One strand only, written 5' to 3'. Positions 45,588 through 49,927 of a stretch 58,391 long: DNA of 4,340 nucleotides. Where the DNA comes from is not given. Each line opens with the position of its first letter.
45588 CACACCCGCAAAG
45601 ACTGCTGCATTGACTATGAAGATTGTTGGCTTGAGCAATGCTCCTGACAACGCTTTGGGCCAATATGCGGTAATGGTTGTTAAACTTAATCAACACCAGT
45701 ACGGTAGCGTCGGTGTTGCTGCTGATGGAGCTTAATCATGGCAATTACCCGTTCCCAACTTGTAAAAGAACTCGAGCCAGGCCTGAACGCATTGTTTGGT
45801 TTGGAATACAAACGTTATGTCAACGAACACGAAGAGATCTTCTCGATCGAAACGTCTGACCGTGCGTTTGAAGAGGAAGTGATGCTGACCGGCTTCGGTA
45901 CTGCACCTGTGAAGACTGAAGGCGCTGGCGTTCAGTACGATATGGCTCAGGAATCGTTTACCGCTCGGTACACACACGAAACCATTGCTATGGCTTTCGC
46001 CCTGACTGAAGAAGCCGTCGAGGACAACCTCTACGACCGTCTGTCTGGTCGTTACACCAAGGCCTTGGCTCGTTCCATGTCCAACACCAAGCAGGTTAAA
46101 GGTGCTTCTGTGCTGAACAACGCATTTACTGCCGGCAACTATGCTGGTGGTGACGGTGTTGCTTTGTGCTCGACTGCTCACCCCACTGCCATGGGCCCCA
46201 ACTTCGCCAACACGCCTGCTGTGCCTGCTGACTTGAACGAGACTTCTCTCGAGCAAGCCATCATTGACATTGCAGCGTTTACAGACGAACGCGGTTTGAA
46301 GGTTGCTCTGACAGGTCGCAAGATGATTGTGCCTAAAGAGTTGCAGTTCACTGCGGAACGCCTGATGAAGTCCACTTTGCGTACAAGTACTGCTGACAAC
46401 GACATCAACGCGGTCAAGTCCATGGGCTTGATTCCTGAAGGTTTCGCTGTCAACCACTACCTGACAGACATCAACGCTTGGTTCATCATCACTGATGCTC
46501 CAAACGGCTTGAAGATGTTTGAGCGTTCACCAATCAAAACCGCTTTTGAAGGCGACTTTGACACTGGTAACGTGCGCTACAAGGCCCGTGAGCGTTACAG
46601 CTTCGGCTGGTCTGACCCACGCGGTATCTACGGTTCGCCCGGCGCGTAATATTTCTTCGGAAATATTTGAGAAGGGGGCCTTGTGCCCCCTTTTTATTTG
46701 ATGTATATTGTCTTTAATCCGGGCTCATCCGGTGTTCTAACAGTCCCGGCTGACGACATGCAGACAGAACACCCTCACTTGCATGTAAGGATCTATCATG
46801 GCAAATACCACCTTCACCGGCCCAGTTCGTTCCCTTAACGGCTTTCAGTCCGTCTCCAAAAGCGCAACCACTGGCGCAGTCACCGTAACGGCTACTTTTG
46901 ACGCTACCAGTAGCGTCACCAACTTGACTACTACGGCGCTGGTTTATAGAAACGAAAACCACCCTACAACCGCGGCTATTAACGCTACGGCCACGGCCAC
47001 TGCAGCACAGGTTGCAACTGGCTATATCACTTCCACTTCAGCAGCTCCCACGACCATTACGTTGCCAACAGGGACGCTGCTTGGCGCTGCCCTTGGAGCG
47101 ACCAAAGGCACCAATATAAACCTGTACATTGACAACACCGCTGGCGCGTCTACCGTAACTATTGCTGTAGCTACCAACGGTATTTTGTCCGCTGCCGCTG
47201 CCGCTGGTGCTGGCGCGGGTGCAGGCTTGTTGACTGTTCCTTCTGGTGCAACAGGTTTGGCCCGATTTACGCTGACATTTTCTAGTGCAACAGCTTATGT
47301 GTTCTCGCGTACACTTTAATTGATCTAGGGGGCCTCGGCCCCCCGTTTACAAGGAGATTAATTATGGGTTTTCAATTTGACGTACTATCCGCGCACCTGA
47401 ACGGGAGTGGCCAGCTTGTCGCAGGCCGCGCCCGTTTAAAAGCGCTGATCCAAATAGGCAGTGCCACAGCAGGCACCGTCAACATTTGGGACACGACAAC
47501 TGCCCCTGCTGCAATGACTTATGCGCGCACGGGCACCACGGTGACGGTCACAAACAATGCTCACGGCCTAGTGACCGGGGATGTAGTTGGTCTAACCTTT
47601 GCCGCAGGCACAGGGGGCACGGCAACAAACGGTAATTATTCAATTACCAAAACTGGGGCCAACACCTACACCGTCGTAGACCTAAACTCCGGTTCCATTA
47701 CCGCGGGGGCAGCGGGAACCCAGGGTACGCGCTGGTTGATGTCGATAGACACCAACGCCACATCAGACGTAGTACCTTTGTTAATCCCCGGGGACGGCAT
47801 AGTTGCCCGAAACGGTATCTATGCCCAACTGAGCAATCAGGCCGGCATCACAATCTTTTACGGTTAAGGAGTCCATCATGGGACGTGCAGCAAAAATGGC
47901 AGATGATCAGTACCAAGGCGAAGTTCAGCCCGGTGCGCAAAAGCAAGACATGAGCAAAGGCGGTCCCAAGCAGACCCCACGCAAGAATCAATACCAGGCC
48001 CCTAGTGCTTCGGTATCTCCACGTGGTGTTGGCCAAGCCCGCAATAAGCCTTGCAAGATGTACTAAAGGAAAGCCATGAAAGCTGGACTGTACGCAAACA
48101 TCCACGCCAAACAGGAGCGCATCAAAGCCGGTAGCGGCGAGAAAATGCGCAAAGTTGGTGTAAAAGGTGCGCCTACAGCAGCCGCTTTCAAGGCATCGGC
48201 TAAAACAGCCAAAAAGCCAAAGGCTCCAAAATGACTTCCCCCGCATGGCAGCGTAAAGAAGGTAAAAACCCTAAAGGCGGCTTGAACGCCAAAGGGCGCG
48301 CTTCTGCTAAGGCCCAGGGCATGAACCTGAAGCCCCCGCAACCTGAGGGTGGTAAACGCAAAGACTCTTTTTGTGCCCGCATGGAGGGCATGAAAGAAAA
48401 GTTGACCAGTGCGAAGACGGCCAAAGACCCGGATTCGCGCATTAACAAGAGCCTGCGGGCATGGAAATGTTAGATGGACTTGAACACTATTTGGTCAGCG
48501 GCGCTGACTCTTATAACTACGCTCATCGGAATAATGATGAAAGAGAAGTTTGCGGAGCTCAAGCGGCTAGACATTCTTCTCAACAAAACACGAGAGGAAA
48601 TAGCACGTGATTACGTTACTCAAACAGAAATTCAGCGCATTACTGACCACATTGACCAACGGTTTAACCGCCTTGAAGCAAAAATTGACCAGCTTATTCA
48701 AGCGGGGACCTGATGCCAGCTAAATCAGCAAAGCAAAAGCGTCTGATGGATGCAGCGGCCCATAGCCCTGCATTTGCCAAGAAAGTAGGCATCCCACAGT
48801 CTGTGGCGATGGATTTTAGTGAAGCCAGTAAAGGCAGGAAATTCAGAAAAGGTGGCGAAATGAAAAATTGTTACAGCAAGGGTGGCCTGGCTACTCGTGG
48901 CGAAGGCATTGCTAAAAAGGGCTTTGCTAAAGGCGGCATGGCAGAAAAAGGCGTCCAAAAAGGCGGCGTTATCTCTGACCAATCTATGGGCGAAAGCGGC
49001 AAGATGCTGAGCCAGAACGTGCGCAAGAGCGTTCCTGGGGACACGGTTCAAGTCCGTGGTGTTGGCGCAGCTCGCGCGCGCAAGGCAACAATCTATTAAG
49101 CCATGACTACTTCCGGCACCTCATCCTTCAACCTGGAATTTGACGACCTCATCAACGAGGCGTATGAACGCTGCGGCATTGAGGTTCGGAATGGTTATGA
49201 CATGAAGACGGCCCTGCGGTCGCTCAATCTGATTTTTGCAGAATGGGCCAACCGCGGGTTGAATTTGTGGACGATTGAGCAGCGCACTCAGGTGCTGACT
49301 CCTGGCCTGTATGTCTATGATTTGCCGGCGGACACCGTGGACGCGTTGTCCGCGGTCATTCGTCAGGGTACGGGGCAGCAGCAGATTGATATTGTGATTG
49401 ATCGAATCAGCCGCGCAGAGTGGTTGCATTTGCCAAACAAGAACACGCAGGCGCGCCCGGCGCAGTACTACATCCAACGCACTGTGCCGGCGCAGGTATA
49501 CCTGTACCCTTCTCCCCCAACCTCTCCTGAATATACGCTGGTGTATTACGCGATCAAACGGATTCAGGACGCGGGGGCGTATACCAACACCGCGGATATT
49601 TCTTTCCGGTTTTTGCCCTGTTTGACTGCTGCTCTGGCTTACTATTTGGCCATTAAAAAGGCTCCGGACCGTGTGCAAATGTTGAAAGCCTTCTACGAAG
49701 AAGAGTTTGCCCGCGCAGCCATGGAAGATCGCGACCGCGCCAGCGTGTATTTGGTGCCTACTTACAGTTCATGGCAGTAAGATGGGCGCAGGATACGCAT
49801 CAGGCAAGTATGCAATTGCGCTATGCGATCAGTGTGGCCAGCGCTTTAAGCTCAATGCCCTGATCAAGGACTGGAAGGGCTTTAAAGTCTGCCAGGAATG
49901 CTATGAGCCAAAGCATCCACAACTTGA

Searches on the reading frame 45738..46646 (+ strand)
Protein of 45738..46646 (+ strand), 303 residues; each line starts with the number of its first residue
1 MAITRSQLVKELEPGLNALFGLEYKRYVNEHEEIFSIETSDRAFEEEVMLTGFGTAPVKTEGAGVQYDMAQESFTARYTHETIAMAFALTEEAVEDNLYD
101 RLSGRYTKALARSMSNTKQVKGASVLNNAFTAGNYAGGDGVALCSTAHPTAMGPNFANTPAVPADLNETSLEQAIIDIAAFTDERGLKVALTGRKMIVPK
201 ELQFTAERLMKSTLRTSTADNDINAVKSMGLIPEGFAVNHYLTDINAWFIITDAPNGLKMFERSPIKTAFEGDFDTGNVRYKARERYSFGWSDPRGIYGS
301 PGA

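Call 88: search_protein_families(library=phrogs, proteins=[window:45738-46646:+], max_evalue=0.00001)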
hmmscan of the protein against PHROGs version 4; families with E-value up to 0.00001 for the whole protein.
window:45738-46646:+ (303 aa): 3 families
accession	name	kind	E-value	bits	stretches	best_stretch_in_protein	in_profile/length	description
phrog_371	-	head and packaging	9.2e-22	78.7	1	1-153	1-146/303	major head protein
phrog_4523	-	head and packaging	3.4e-10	40.3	1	58-302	412-643/644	major head and protease protein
phrog_133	-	head and packaging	2.2e-07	30.9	1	44-254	420-615/668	head maturation protease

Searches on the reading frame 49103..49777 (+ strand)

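Call 88: search_protein_families(library=phrogs, proteins=[window:49103-49777:+], max_evalue=0.00001)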
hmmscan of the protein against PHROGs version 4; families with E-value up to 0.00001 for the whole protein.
window:49103-49777:+ (225 aa): 1 family
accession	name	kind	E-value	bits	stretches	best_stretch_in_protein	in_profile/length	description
phrog_12985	-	unknown function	6.8e-25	89.2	1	14-204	5-207/238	-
